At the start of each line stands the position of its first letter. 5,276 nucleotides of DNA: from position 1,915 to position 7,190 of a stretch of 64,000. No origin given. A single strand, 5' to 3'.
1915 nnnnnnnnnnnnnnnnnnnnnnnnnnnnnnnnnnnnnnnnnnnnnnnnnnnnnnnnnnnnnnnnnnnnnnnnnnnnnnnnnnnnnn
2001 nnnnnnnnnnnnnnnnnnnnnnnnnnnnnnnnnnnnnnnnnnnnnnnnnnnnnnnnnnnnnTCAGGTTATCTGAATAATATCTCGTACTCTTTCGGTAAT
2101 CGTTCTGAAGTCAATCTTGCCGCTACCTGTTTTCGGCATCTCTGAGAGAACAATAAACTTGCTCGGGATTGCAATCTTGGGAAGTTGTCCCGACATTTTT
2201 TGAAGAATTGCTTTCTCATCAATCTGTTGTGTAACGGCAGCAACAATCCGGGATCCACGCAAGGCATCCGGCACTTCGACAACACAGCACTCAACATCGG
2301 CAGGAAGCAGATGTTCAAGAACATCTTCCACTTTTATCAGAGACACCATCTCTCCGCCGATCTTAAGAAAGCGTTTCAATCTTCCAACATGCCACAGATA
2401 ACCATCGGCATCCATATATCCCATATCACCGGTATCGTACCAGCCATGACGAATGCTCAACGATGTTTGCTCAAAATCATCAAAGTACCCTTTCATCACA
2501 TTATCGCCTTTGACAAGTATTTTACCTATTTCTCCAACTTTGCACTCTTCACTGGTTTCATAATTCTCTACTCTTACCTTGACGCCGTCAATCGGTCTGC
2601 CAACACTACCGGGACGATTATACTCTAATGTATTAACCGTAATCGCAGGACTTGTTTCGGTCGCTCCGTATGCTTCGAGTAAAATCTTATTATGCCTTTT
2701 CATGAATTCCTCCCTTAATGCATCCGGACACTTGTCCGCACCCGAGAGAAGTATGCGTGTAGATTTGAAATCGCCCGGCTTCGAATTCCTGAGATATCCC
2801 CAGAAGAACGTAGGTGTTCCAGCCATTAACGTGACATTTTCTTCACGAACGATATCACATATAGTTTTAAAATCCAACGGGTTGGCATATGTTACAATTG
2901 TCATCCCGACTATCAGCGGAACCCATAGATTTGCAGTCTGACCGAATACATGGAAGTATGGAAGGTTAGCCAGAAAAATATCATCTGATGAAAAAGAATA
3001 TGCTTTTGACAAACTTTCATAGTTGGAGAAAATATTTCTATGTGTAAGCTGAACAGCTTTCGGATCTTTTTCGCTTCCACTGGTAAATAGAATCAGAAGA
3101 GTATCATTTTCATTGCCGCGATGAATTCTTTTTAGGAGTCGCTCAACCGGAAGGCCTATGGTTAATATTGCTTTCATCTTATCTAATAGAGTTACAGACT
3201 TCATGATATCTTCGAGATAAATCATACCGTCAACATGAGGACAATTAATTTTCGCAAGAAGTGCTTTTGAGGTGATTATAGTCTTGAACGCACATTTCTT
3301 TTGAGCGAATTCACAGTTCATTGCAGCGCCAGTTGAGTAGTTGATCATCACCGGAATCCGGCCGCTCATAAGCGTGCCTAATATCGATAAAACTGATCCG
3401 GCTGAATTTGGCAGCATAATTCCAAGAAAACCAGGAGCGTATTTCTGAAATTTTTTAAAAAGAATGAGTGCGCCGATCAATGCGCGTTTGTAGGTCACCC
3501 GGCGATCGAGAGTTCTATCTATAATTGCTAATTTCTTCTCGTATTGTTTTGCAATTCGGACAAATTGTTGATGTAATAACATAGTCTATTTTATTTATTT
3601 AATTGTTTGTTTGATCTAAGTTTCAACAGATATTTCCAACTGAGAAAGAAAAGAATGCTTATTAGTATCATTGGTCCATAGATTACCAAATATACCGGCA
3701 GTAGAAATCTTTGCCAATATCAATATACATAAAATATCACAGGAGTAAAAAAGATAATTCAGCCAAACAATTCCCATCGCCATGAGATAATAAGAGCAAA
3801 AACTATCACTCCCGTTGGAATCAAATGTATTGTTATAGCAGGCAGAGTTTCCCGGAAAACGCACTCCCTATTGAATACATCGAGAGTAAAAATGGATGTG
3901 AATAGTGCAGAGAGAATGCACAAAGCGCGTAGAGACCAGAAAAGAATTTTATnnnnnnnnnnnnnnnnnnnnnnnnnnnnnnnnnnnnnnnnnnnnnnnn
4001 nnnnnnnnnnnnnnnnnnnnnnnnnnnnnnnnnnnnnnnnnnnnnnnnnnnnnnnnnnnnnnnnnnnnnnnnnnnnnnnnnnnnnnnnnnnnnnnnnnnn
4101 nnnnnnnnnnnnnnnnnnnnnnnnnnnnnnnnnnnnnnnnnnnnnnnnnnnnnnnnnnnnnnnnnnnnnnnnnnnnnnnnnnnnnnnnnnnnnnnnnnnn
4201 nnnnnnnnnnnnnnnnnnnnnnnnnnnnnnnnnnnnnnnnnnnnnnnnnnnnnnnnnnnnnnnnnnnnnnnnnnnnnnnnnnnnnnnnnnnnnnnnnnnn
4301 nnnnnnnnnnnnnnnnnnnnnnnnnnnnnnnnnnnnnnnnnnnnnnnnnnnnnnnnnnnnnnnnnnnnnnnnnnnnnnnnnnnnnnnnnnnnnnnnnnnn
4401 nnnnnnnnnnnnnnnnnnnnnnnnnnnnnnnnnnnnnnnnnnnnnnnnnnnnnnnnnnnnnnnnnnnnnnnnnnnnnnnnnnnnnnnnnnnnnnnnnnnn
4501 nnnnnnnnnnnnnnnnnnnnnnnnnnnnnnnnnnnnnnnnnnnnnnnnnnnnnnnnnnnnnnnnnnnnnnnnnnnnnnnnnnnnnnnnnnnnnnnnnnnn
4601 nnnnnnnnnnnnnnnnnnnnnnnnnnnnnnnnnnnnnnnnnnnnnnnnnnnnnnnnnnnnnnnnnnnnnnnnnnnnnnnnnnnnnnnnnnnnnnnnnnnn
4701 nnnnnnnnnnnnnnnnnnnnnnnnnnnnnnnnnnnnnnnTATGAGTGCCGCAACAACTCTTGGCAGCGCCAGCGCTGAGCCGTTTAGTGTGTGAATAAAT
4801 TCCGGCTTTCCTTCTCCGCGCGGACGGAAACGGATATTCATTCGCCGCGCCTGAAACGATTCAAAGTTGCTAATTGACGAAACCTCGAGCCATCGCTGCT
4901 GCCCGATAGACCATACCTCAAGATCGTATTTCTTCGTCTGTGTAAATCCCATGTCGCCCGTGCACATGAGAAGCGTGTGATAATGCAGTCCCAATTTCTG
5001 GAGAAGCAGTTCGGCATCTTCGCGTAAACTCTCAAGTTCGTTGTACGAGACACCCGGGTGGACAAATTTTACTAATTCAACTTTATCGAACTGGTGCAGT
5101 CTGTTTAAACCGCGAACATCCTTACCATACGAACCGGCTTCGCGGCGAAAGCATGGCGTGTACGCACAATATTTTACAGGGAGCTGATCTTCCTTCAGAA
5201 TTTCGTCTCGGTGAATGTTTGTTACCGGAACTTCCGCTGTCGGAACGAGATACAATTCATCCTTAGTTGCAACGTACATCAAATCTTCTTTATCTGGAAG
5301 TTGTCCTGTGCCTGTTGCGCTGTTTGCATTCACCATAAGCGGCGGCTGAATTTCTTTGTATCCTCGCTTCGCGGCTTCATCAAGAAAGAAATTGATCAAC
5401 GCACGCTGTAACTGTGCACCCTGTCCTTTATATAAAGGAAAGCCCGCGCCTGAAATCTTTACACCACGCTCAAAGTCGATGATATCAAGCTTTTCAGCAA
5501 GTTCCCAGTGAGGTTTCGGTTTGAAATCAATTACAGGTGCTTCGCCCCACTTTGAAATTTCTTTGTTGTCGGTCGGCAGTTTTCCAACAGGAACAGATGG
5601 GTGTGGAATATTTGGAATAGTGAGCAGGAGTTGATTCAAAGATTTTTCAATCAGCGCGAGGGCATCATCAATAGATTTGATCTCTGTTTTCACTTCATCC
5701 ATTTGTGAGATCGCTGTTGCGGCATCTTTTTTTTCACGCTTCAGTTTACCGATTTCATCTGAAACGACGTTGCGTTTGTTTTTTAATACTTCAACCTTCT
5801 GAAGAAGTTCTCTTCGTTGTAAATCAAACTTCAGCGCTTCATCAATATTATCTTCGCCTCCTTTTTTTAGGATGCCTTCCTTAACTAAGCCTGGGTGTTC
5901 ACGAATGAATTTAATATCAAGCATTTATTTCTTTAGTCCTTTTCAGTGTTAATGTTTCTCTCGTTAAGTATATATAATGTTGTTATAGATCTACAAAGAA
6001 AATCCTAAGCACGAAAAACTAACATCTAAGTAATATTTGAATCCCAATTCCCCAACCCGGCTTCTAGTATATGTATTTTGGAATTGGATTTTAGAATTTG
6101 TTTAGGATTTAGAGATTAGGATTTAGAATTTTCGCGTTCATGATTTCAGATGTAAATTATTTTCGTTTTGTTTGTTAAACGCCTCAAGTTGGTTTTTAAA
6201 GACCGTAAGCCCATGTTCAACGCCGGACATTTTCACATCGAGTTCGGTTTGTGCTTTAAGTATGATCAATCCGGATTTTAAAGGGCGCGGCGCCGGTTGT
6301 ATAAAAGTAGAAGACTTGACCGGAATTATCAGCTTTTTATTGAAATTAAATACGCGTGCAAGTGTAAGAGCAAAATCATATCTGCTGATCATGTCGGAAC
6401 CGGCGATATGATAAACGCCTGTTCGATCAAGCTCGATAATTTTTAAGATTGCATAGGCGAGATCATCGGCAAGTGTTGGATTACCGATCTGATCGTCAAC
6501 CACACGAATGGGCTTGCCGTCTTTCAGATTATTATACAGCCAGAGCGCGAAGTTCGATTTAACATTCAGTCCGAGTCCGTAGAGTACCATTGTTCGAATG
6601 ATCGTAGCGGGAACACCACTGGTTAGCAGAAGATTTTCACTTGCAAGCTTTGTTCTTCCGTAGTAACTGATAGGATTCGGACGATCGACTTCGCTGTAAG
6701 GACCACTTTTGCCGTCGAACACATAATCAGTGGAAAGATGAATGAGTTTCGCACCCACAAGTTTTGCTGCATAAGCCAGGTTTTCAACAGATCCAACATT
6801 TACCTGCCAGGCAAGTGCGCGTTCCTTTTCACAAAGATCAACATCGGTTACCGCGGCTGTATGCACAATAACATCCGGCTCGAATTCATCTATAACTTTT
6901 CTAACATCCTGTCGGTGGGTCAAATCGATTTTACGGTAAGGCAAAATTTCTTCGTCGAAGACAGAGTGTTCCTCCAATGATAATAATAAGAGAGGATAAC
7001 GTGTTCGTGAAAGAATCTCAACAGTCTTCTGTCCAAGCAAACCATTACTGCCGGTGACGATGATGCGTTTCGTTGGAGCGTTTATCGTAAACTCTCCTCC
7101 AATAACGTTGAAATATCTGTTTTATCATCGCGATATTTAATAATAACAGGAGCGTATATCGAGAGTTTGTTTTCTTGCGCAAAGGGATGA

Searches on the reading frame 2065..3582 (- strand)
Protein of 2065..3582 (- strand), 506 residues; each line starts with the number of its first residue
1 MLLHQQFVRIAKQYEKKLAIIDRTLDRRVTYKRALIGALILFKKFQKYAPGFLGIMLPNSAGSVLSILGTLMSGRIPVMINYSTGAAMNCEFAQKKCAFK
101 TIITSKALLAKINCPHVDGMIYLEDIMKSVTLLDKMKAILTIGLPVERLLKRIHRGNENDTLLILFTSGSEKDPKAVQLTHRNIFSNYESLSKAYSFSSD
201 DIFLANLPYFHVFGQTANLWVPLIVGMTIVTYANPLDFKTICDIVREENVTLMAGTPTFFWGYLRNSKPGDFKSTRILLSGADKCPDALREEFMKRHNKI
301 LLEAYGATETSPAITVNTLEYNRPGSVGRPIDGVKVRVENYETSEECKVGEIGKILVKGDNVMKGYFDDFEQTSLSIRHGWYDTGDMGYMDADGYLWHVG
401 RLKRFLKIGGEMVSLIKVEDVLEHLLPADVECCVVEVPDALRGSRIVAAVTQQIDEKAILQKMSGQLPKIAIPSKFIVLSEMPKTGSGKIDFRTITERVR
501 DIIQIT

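Call 43: search_protein_families(library=pfam, proteins=[window:2065-3582:-], max_evalue=0.00001)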
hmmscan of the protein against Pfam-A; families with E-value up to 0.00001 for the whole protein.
window:2065-3582:- (506 aa): 2 families
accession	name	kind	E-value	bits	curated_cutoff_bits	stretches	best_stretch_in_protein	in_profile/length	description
PF00501.34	AMP-binding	-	7.4e-62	209.8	29.9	1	10-367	4-384/384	AMP-binding enzyme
PF13193.12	AMP-binding_C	-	3e-12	47.7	24.5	1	426-489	9-76/76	AMP-binding enzyme C-terminal domain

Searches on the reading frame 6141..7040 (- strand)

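Call 43: search_protein_families(library=pfam, proteins=[window:6141-7040:-], max_evalue=0.00001)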
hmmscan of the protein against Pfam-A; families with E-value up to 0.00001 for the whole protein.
window:6141-7040:- (300 aa): 5 families
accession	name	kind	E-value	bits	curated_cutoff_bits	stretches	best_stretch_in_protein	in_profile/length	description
PF04321.23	RmlD_sub_bind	-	3.1e-68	230.4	27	1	36-280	33-280/287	RmlD substrate binding domain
PF01370.27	Epimerase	-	2.7e-24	86.3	20.9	1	3-210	11-237/240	NAD dependent epimerase/dehydratase family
PF16363.11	GDP_Man_Dehyd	-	2.5e-11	44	27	1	33-138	54-164/332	GDP-mannose 4,6 dehydratase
PF02719.21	Polysacc_synt_2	-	1e-10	41.7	20.2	1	9-156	28-170/293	Polysaccharide biosynthesis protein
PF07993.18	NAD_binding_4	-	1.4e-06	28.1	20.1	1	55-152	89-206/258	Male sterility protein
